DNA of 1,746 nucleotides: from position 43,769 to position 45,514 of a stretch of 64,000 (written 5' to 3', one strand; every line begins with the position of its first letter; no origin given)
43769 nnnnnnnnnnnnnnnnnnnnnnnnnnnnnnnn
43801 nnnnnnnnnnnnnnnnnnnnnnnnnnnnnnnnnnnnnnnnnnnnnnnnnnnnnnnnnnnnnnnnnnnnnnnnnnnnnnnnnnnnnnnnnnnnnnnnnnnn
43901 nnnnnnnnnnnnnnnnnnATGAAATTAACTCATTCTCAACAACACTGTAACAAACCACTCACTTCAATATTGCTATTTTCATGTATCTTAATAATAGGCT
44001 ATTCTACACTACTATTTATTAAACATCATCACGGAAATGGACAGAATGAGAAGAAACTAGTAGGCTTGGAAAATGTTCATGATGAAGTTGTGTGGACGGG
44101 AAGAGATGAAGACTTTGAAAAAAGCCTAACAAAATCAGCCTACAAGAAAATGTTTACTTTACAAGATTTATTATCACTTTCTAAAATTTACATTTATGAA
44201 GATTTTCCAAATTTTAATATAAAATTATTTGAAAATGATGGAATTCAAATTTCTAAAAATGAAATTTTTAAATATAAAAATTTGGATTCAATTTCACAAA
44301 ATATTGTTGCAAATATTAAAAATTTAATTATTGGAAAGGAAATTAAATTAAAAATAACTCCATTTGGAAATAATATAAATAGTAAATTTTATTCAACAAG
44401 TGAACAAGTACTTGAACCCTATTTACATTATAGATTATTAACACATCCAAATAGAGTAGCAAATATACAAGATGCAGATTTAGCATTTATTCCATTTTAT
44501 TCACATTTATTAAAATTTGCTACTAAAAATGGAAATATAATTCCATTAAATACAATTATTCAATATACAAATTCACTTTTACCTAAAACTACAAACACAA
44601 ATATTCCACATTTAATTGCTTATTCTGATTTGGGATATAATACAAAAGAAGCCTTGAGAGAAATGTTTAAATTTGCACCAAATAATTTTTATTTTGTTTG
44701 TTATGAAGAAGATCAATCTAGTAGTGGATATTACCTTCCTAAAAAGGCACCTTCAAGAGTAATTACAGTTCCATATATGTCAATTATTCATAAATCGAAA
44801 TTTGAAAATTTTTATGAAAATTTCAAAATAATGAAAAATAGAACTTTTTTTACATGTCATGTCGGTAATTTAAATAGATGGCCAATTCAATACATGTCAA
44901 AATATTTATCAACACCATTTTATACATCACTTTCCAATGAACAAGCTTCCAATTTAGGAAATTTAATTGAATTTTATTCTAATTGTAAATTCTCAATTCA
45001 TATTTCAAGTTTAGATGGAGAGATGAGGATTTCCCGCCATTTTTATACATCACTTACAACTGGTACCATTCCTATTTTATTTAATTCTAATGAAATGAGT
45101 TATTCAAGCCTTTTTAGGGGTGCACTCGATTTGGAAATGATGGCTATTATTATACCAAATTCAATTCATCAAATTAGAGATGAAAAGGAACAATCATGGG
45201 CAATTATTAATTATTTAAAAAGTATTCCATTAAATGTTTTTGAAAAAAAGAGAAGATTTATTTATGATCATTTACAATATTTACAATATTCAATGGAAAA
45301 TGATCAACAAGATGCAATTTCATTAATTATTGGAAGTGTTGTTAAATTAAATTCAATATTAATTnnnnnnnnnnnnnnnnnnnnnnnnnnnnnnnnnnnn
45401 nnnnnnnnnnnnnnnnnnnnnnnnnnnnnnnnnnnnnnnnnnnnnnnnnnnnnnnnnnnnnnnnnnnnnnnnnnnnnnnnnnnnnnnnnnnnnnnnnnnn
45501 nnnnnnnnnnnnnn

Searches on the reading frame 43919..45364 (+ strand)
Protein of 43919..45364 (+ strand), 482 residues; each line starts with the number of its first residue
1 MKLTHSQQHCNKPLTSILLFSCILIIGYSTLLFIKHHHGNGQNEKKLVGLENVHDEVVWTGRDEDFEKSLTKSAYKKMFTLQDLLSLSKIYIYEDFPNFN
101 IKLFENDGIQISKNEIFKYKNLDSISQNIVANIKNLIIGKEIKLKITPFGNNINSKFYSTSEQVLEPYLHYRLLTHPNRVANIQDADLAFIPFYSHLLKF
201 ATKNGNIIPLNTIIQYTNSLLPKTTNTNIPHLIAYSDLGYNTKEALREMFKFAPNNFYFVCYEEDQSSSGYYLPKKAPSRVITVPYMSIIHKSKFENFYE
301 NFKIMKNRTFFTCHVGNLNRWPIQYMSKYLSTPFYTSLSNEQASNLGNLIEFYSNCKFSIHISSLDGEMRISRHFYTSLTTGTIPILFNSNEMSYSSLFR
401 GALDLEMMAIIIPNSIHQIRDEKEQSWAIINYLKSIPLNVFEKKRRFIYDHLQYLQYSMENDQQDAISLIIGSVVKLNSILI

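Call 56: search_protein_families(library=pfam, proteins=[window:43919-45364:+], max_evalue=0.001)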
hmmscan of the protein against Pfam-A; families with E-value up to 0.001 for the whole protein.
window:43919-45364:+ (482 aa): 1 family
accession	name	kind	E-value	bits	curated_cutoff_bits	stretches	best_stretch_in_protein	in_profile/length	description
PF03016.20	Exostosin_GT47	-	2.2e-07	30.9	33.4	1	89-413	6-279/293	Exostosin GT47 domain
